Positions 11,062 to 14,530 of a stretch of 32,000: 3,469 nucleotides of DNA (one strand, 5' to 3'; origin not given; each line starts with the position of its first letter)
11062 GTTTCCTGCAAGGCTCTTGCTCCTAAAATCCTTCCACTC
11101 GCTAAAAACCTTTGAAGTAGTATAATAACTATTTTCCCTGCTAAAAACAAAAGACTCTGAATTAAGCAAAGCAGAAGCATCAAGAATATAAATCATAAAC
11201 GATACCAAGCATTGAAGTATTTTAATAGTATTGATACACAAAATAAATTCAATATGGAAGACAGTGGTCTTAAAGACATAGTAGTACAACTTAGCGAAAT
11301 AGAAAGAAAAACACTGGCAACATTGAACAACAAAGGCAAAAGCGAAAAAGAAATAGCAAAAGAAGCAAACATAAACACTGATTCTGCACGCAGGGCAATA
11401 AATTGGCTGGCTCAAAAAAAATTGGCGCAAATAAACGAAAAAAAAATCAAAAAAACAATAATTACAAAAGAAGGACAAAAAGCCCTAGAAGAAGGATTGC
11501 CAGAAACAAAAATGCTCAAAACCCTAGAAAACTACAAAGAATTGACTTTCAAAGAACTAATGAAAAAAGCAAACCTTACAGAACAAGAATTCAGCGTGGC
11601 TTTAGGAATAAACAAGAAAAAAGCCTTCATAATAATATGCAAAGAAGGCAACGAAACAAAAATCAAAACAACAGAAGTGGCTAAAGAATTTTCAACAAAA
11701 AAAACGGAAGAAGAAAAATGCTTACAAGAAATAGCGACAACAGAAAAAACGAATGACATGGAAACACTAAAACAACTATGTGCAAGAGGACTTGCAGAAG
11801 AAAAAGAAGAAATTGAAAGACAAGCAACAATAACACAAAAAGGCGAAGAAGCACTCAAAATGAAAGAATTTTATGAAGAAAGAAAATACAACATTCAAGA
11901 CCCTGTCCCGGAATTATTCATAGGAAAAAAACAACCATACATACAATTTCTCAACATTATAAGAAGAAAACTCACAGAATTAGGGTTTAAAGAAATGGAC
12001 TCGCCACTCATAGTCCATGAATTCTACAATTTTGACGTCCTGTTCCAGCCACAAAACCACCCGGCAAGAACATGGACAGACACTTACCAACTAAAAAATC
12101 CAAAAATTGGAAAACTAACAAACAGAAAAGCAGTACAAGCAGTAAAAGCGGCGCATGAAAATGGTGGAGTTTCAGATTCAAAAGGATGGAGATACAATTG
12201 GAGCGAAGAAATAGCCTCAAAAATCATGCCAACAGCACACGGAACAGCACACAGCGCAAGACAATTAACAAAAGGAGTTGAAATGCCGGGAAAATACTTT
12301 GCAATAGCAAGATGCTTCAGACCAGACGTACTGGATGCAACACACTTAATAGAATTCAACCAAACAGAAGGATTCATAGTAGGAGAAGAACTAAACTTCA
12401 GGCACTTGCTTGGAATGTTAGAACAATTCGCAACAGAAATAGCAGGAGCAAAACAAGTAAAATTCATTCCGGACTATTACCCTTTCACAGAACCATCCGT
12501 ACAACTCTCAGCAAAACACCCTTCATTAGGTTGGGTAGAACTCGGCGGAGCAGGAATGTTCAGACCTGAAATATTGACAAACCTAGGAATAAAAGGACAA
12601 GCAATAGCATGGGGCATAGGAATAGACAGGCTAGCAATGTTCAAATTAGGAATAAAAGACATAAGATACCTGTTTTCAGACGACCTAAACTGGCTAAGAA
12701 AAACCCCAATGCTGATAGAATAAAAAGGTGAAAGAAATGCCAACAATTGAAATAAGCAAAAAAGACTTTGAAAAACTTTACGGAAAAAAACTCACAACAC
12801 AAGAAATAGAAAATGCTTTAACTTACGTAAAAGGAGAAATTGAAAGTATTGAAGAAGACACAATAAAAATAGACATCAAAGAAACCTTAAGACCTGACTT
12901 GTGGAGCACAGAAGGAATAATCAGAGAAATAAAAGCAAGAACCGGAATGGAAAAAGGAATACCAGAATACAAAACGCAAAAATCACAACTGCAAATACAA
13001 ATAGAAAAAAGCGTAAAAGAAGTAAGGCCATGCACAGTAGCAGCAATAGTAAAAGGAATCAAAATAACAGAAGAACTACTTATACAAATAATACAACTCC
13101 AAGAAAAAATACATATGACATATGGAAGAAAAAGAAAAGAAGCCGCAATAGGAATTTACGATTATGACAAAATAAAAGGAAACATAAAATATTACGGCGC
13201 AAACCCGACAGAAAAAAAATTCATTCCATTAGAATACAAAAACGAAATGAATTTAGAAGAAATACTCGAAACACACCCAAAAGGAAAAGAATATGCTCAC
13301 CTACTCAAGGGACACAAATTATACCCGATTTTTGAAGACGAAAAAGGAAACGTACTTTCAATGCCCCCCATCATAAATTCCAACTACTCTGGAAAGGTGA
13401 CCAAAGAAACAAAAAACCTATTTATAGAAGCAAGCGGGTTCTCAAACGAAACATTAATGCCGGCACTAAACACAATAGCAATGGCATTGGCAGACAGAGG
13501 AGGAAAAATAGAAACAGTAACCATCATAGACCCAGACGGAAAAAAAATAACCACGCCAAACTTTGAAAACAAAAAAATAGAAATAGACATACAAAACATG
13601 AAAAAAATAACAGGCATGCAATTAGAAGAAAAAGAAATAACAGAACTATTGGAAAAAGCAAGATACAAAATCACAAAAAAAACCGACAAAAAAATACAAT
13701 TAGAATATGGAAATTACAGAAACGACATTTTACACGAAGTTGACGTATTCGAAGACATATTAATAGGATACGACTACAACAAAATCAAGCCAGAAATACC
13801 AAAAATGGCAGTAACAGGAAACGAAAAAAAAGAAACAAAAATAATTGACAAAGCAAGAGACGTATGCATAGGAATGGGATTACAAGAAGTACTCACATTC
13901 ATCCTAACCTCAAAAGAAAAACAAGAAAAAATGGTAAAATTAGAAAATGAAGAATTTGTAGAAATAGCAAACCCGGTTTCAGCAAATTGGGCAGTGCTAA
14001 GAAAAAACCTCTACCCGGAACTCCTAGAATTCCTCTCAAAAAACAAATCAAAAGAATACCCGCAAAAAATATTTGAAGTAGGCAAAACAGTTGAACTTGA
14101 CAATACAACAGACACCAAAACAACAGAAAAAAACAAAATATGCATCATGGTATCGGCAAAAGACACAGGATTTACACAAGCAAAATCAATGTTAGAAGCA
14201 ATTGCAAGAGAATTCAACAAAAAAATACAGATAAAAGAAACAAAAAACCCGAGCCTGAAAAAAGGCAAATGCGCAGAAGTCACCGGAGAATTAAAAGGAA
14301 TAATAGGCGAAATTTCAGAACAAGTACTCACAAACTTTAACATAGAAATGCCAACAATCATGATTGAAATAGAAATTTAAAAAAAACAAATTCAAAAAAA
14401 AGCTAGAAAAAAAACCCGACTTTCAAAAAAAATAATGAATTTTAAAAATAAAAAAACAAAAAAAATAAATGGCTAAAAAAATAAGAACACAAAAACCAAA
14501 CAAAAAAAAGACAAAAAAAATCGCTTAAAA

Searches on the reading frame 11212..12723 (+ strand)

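Call 14: search_protein_families(library=pfam, proteins=[window:11212-12723:+], max_evalue=0.01)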
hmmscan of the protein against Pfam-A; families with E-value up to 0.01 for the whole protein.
window:11212-12723:+ (503 aa): 6 families
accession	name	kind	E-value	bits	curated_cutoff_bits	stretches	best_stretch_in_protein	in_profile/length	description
PF01409.25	tRNA-synt_2d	-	3.1e-78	263.1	19.8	1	225-497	1-245/246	tRNA synthetases class II core domain (F)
PF00152.25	tRNA-synt_2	-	4.6e-06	26.4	25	1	349-406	78-136/308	tRNA synthetases class II (D, K and N)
PF10771.15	DUF2582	-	2e-05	25.1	24.2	0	101-132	13-44/65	Winged helix-turn-helix domain (DUF2582)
PF14947.12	HTH_45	-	0.00062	20.2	25.5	1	33-94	10-68/77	Winged helix-turn-helix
PF17759.6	tRNA_synthFbeta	-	0.0007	19.6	22.4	0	361-466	98-209/214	Phenylalanyl tRNA synthetase beta chain CLM domain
PF01978.25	TrmB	-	0.00097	19.4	25.6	0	26-78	5-58/68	Sugar-specific transcriptional regulator TrmB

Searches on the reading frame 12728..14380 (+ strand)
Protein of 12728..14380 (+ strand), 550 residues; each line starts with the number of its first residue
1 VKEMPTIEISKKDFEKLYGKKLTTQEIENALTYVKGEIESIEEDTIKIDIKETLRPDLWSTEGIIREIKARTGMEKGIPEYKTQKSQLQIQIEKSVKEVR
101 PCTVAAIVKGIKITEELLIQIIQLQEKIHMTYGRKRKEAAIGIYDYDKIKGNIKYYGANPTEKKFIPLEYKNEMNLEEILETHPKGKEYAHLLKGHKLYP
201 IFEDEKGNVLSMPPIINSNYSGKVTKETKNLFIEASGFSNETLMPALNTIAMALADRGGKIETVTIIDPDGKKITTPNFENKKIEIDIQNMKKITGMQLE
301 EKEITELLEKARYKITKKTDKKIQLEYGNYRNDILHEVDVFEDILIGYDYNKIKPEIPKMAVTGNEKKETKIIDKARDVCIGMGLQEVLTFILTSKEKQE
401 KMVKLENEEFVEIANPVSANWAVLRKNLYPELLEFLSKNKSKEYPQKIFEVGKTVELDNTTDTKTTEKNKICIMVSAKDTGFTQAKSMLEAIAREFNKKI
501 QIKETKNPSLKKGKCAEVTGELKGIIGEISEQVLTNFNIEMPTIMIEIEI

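Call 14: search_protein_families(library=pfam, proteins=[window:12728-14380:+], max_evalue=0.01)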
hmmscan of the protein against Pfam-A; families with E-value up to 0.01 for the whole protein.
window:12728-14380:+ (550 aa): 5 families
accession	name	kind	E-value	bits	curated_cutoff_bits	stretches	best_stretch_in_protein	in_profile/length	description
PF17759.6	tRNA_synthFbeta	-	6.3e-42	143.9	22.4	1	353-549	1-213/214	Phenylalanyl tRNA synthetase beta chain CLM domain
PF03484.21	B5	-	4.7e-19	68.8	28.6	1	284-350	1-67/67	tRNA synthetase B5 domain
PF03483.22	B3_4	-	5.7e-11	42.8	29.3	1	121-242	38-131/174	B3/4 domain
PF18262.7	PhetRS_B1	-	6.5e-05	23.5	26.8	1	4-69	1-78/83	Phe-tRNA synthetase beta subunit B1 domain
PF01409.25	tRNA-synt_2d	-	0.00031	20.8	19.8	1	408-508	66-168/246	tRNA synthetases class II core domain (F)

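Call 18: find_homologous_proteins(query=window:12728-14380:+)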
Query window:12728-14380:+ (550 aa): 2461 proteins with E <= 0.001 among 8000 candidates; the best 120 are listed.
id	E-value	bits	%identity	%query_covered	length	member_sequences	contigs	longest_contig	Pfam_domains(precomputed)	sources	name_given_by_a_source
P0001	0.0e+0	1176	100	99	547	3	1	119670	PF03483.23,PF03484.22,PF17759.7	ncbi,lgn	-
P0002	0.0e+0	1103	93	100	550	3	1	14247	PF03483.23,PF03484.22,PF17759.7,PF18262.8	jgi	-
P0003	6.5e-232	789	63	99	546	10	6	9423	PF03483.23,PF03484.22,PF17759.7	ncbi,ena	-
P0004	5.0e-225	766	62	99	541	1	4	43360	PF03483.23,PF03484.22,PF17759.7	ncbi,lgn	-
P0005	6.4e-218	743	59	99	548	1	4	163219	PF03483.23,PF03484.22,PF17759.7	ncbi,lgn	ncbi:MAG: phenylalanine--tRNA ligase subunit beta [Candidatus Diapherotrites archaeon]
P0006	4.5e-217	740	59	99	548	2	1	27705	PF03483.23,PF03484.22,PF17759.7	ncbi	ncbi:MAG: phenylalanine--tRNA ligase subunit beta [Candidatus Diapherotrites archaeon]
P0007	8.3e-217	739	60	99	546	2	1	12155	PF03483.23,PF03484.22,PF17759.7,PF18262.8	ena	-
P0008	2.6e-207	708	59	99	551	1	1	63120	PF03483.23,PF03484.22,PF17759.7,PF18262.8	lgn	-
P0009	7.1e-204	696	60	99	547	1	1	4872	PF03483.23,PF03484.22,PF17759.7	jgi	jgi:phenylalanyl-tRNA synthetase beta chain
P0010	9.9e-203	693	59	99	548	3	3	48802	PF03483.23,PF03484.22,PF17759.7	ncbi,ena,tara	tara:strand:+ start:19016 stop:20662 length:1647 start_codon:yes stop_codon:yes gene_type:complete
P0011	1.0e-201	689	61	99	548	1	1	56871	PF03483.23,PF03484.22,PF17759.7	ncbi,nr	ncbi:MAG: phenylalanine--tRNA ligase subunit beta [archaeon]|nr:phenylalanine--tRNA ligase subunit b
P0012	8.1e-200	683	58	99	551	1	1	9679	PF03483.23,PF03484.22,PF17759.7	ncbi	-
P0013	4.9e-199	680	56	99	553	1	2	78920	PF03484.22,PF17759.7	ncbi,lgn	-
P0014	6.5e-198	677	58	99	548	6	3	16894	PF03483.23,PF03484.22,PF17759.7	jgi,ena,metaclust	metaclust:\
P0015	1.2e-197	676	55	99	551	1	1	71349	PF03483.23,PF03484.22,PF17759.7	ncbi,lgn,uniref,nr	ncbi:MAG: phenylalanine--tRNA ligase subunit beta [Candidatus Diapherotrites archaeon]|uniref:phenyl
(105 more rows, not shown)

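Call 19: find_encoding_contigs(protein=P0001, flank=10000, max_places=6)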
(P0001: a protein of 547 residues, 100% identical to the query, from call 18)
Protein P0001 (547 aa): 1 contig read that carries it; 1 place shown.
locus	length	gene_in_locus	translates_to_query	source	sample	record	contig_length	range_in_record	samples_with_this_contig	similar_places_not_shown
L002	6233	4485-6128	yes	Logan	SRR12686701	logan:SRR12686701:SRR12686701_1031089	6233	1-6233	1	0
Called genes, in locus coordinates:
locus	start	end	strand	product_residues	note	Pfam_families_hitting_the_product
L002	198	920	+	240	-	PF00483:NTP_transferase, PF12804:NTP_transf_3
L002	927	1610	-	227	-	PF13483:Lactamase_B_3, PF12706:Lactamase_B_2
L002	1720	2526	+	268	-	-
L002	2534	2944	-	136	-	PF17146:PIN_6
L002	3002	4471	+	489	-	PF00152:tRNA-synt_2 (faint), PF01409:tRNA-synt_2d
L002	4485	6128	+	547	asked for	PF03483:B3_4, PF03484:B5, PF17759:tRNA_synthFbeta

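Call 20: find_encoding_contigs(protein=P0002, flank=10000, max_places=6)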
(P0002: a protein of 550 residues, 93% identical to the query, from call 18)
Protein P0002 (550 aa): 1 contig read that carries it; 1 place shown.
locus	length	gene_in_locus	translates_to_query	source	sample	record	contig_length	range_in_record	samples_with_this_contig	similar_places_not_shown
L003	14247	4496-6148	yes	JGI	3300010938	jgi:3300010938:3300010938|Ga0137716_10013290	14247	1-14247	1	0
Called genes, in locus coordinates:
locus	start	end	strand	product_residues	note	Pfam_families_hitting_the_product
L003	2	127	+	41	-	?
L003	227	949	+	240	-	PF00483:NTP_transferase, PF12804:NTP_transf_3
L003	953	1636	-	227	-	PF13483:Lactamase_B_3, PF12706:Lactamase_B_2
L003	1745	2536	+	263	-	-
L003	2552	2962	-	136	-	PF17146:PIN_6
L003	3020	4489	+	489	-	PF00152:tRNA-synt_2 (faint), PF01409:tRNA-synt_2d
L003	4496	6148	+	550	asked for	PF18262:PhetRS_B1 (faint), PF03483:B3_4, PF03484:B5, PF17759:tRNA_synthFbeta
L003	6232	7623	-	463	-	PF00004:AAA, PF21960:RCF1-5-like_lid (weak), PF22608:DNAX_ATPase_lid (weak)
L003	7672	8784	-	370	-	PF01637:ATPase_2, PF13191:AAA_16, PF00004:AAA, PF13401:AAA_22, PF22703:Cdc6_lid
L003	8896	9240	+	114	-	-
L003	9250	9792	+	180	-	PF25213:HVO_A0261_N (weak), PF01022:HTH_5, PF12840:HTH_20 (weak), PF13412:HTH_24 (weak), PF14947:HTH_45 (weak)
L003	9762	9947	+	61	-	-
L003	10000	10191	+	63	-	PF04021:Class_IIIsignal (weak)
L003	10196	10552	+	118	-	-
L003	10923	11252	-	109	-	-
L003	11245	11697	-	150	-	-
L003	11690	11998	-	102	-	-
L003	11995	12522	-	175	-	-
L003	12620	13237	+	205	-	PF02163:Peptidase_M50 (weak)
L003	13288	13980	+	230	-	-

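Call 31: find_encoding_contigs(protein=P0004, flank=10000, max_places=3)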
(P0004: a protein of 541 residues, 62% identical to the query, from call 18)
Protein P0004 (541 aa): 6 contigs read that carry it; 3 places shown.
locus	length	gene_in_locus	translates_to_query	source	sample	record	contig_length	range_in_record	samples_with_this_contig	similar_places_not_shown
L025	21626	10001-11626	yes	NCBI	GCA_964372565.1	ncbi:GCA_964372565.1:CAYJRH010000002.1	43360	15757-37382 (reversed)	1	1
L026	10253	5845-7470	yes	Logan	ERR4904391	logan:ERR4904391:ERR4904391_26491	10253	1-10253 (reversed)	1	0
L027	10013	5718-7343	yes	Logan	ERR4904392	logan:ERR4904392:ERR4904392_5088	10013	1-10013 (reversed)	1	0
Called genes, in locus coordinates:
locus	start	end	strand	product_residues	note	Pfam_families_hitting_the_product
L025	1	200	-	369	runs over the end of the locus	-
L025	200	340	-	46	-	-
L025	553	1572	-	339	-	PF20030:bpMoxR (weak), PF01078:Mg_chelatase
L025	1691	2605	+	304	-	PF23023:Anti-Pycsar_Apyc1, PF00753:Lactamase_B (weak), PF13691:Lactamase_B_4, PF12706:Lactamase_B_2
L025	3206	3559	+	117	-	PF25212:HVO_A0114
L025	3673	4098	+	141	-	-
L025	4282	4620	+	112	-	PF04014:MazE_antitoxin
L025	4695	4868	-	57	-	-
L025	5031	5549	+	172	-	PF00856:SET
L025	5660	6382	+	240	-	PF00483:NTP_transferase, PF12804:NTP_transf_3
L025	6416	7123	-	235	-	PF13483:Lactamase_B_3, PF12706:Lactamase_B_2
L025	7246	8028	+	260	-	-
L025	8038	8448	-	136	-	-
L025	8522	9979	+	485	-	PF01409:tRNA-synt_2d, PF00152:tRNA-synt_2 (faint)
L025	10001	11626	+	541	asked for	PF03483:B3_4 (weak), PF03484:B5, PF17759:tRNA_synthFbeta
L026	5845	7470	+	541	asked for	PF03483:B3_4 (weak), PF03484:B5, PF17759:tRNA_synthFbeta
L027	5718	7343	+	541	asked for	PF03483:B3_4 (weak), PF03484:B5, PF17759:tRNA_synthFbeta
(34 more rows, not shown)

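Call 32: find_encoding_contigs(protein=P0005, flank=10000, max_places=3)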
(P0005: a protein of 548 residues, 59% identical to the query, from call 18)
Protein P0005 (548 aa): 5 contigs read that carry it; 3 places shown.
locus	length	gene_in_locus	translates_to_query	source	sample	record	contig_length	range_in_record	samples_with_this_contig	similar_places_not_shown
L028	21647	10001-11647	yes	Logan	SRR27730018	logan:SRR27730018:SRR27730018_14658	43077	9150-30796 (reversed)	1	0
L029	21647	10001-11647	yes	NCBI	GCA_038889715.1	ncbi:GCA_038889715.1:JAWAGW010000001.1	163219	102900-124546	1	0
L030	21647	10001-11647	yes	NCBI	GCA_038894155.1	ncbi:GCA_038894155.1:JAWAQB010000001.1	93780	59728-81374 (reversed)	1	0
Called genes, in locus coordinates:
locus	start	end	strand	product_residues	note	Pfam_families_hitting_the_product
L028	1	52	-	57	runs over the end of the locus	-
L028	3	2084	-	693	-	PF01751:Toprim, PF01131:Topoisom_bac, PF01396:Zn_ribbon_Top1, PF13408:Zn_ribbon_recom (faint)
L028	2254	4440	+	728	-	PF02359:CDC48_N, PF02933:CDC48_2, PF05496:RuvB_N (weak), PF00004:AAA, PF07724:AAA_2 (weak), PF17862:AAA_lid_3, PF00004:AAA, PF17862:AAA_lid_3, +27 more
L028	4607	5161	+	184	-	-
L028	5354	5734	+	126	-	-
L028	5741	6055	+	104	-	-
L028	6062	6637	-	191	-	PF04021:Class_IIIsignal (faint)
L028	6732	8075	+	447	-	PF00004:AAA, PF22608:DNAX_ATPase_lid (weak), PF21960:RCF1-5-like_lid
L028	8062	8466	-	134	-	PF17146:PIN_6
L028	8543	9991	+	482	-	PF01409:tRNA-synt_2d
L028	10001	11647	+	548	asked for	PF03483:B3_4 (weak), PF03484:B5, PF17759:tRNA_synthFbeta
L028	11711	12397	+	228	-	PF13483:Lactamase_B_3, PF12706:Lactamase_B_2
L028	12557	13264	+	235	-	PF00483:NTP_transferase, PF12804:NTP_transf_3 (weak)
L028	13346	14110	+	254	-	-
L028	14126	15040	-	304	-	PF23023:Anti-Pycsar_Apyc1, PF00753:Lactamase_B, PF13691:Lactamase_B_4, PF12706:Lactamase_B_2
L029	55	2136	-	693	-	PF01751:Toprim, PF01131:Topoisom_bac, PF01396:Zn_ribbon_Top1, PF13408:Zn_ribbon_recom (faint)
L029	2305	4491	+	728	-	PF02359:CDC48_N, PF02933:CDC48_2, PF05496:RuvB_N (weak), PF00004:AAA, PF07724:AAA_2 (weak), PF17862:AAA_lid_3, PF00004:AAA, PF17862:AAA_lid_3, +27 more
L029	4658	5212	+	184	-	-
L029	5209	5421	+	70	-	-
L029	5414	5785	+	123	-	-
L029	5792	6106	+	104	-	-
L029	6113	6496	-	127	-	PF04021:Class_IIIsignal (weak)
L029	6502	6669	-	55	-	-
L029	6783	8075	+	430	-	PF00004:AAA, PF21960:RCF1-5-like_lid, PF22608:DNAX_ATPase_lid (weak)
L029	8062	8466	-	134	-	PF17146:PIN_6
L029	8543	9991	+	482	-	PF01409:tRNA-synt_2d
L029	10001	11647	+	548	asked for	PF03483:B3_4 (weak), PF03484:B5, PF17759:tRNA_synthFbeta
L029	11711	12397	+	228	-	PF13483:Lactamase_B_3, PF12706:Lactamase_B_2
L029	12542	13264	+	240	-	PF00483:NTP_transferase, PF12804:NTP_transf_3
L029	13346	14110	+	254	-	-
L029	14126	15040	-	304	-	PF23023:Anti-Pycsar_Apyc1, PF00753:Lactamase_B, PF13691:Lactamase_B_4, PF12706:Lactamase_B_2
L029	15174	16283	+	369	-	PF01637:ATPase_2, PF13191:AAA_16 (weak), PF00004:AAA (weak), PF13401:AAA_22, PF22703:Cdc6_lid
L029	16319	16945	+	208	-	PF02163:Peptidase_M50 (weak)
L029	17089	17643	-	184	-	PF25213:HVO_A0261_N (faint), PF01022:HTH_5, PF08279:HTH_11 (weak), PF12840:HTH_20, PF13412:HTH_24 (weak), PF21476:PF0610-like_N (weak)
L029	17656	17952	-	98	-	-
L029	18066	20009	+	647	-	PF20030:bpMoxR (weak), PF01078:Mg_chelatase (weak), PF07728:AAA_5 (weak), PF13654:AAA_32 (weak), PF00158:Sigma54_activat, PF20436:LonB_AAA-LID, PF05362:Lon_C, PF13541:ChlI, +5 more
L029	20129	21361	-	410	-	PF04123:DUF373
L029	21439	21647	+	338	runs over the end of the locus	PF01145:Band_7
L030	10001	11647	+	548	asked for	PF03483:B3_4 (weak), PF03484:B5, PF17759:tRNA_synthFbeta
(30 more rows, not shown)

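Call 45: list_cluster_members(proteins=[P0001, P0005])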
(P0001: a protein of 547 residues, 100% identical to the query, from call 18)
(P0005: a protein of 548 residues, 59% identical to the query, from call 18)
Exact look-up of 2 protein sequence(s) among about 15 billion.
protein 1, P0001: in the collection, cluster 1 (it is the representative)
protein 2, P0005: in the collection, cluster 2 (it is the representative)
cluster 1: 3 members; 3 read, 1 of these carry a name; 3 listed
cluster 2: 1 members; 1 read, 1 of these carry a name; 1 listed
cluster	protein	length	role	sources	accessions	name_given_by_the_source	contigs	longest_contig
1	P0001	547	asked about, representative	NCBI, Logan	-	-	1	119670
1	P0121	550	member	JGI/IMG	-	phenylalanyl-tRNA synthetase beta chain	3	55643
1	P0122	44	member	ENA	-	-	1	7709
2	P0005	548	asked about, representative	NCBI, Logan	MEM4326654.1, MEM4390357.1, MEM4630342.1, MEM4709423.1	MAG: phenylalanine--tRNA ligase subunit beta [Candidatus Diapherotrites archaeon]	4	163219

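Call 70: find_encoding_contigs(protein=P0011, flank=10000, max_places=2)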
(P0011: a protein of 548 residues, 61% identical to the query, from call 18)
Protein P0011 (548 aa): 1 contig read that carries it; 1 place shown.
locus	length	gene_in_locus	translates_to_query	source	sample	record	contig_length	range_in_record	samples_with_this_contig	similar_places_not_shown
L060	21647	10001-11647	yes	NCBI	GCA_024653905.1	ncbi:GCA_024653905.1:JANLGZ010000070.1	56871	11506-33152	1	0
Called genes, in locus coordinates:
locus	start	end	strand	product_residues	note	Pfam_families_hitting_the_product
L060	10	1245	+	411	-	PF04123:DUF373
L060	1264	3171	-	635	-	PF00493:MCM (faint), PF01078:Mg_chelatase, PF20030:bpMoxR (weak), PF13654:AAA_32 (weak), PF00158:Sigma54_activat, PF20436:LonB_AAA-LID (weak), PF05362:Lon_C, PF13541:ChlI, +4 more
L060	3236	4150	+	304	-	PF23023:Anti-Pycsar_Apyc1, PF00753:Lactamase_B, PF13691:Lactamase_B_4, PF12706:Lactamase_B_2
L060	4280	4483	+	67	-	PF26688:RHH_12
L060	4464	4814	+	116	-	PF02452:PemK_toxin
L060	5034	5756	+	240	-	PF00483:NTP_transferase, PF12804:NTP_transf_3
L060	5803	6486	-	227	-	PF13483:Lactamase_B_3, PF12706:Lactamase_B_2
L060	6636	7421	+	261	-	-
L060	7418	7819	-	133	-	PF17146:PIN_6, PF11848:DUF3368 (weak)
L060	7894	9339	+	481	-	PF01409:tRNA-synt_2d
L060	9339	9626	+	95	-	-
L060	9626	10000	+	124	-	-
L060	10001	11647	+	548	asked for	PF03483:B3_4, PF03484:B5, PF17759:tRNA_synthFbeta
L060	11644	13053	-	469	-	PF00004:AAA, PF21960:RCF1-5-like_lid (weak), PF22608:DNAX_ATPase_lid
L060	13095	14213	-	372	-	PF01637:ATPase_2, PF13191:AAA_16, PF00004:AAA, PF13401:AAA_22, PF22703:Cdc6_lid, PF09079:WHD_Cdc6 (weak)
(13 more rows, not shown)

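Call 71: find_encoding_contigs(protein=P0003, flank=10000, max_places=3)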
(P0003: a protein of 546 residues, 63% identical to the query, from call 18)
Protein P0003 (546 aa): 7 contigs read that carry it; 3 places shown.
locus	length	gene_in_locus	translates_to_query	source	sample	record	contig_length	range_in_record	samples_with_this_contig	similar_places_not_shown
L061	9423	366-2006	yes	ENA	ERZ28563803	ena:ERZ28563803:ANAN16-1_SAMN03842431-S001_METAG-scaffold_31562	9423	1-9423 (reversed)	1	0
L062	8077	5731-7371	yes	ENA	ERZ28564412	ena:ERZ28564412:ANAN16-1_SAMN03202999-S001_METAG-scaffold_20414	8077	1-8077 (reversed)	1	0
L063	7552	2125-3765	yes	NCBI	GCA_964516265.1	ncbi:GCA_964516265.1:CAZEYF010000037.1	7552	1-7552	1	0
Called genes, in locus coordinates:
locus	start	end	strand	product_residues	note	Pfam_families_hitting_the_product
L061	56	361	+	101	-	-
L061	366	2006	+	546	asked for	PF03483:B3_4, PF03484:B5, PF17759:tRNA_synthFbeta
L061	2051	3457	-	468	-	PF00004:AAA, PF21960:RCF1-5-like_lid, PF22608:DNAX_ATPase_lid (weak), PF08519:RFC1 (weak)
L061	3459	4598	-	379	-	PF01637:ATPase_2, PF13191:AAA_16, PF24883:NPHP3_N (faint), PF00004:AAA, PF13401:AAA_22, PF22703:Cdc6_lid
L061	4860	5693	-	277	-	-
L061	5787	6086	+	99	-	-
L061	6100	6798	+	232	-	PF01022:HTH_5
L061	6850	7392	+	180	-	-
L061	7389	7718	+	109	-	-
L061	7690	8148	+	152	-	-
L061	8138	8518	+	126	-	-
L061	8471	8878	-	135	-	-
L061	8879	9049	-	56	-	-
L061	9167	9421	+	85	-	?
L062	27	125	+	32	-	-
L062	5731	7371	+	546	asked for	PF03483:B3_4, PF03484:B5, PF17759:tRNA_synthFbeta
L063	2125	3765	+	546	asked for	PF03483:B3_4, PF03484:B5, PF17759:tRNA_synthFbeta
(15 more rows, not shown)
